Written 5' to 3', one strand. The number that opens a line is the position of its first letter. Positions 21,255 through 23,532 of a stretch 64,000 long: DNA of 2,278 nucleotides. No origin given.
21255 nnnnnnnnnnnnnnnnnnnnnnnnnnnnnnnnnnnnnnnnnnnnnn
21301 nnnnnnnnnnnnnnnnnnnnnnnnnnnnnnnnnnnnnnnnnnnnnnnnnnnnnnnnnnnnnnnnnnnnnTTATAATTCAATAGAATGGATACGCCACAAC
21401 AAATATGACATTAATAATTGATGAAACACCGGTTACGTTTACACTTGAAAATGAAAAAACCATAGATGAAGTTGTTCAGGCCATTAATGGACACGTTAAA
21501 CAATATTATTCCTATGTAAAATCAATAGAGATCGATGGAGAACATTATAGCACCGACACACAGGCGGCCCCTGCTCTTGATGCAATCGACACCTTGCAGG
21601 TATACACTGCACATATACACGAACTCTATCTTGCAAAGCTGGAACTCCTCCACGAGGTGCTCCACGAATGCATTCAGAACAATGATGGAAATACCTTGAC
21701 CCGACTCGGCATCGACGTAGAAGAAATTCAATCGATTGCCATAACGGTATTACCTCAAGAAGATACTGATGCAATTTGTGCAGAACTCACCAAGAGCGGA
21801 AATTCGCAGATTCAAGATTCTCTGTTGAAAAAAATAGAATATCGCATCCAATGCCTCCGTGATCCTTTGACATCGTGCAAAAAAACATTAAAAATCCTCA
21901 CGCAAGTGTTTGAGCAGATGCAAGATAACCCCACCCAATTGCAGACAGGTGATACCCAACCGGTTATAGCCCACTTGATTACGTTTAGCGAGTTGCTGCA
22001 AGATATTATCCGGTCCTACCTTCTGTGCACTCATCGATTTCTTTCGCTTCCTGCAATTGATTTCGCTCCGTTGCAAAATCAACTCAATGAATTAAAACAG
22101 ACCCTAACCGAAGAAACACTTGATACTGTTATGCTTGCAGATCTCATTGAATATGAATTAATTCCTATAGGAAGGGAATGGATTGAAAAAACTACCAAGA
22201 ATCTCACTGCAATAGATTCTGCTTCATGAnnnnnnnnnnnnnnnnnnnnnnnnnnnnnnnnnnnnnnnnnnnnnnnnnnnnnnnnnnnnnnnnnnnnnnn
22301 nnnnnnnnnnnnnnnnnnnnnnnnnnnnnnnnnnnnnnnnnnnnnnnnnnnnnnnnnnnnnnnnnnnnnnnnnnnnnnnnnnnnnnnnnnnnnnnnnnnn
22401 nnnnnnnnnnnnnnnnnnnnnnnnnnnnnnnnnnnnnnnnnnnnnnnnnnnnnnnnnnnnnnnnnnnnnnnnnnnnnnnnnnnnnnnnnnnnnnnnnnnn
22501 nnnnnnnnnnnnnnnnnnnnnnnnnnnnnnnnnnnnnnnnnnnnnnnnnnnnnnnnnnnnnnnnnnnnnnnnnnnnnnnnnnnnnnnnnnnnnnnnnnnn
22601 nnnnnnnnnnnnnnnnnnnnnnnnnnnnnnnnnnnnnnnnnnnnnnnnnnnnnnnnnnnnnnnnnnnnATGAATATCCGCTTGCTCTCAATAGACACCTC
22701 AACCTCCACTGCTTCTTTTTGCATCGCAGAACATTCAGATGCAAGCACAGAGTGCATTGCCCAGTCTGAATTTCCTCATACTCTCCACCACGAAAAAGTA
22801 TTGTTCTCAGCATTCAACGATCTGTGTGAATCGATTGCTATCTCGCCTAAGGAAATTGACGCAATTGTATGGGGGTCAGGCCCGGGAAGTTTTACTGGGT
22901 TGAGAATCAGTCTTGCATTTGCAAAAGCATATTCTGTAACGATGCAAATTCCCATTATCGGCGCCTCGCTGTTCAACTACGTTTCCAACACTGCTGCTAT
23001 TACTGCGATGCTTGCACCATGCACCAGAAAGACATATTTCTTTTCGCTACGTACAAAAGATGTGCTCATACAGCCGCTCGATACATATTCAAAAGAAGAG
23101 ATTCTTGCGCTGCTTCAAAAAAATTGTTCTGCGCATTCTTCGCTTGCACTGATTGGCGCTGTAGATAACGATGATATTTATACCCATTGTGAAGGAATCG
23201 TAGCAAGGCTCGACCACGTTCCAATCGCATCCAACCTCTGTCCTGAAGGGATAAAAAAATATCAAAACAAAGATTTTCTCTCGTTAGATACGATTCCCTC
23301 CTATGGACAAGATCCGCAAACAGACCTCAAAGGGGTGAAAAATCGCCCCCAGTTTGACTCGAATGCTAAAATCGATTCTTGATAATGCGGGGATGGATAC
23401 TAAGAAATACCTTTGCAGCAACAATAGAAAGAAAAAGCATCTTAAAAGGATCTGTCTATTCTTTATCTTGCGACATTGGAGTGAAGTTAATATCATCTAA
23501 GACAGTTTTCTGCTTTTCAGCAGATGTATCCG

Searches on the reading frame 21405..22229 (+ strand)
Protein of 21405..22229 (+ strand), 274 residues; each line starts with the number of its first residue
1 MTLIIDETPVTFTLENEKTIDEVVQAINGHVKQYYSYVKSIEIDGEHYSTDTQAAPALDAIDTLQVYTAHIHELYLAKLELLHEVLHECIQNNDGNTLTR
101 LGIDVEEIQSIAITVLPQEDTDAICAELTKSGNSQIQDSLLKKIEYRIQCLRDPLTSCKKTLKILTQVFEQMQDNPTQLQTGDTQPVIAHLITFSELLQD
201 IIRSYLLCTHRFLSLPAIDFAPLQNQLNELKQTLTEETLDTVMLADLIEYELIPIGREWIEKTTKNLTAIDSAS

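Call 41: search_protein_families(library=pfam, proteins=[window:21405-22229:+], max_evalue=0.001)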
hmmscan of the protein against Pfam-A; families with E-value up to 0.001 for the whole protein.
window:21405-22229:+ (274 aa): 1 family
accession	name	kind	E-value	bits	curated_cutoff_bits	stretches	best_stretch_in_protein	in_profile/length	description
PF03945.19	Endotoxin_N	-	0.00033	20.9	21.3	0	102-207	13-112/223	delta endotoxin, N-terminal domain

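Call 62: search_solved_structures(query=window:21405-22229:+, max_evalue=1)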
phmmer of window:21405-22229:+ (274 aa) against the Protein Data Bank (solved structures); distinct sequences matched with E-value up to 1: 1.
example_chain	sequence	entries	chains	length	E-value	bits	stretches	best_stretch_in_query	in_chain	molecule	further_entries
2klo_A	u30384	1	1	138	0.81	12.5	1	123-226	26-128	DNA replication factor Cdt1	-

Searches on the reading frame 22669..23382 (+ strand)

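Call 41: search_protein_families(library=pfam, proteins=[window:22669-23382:+], max_evalue=0.001)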
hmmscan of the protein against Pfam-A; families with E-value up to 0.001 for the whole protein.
window:22669-23382:+ (237 aa): 1 family
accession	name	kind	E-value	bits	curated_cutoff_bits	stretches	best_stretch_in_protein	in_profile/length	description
PF00814.31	TsaD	-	2e-14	54.4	24.8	1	40-100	28-88/264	tRNA N6-adenosine threonylcarbamoyltransferase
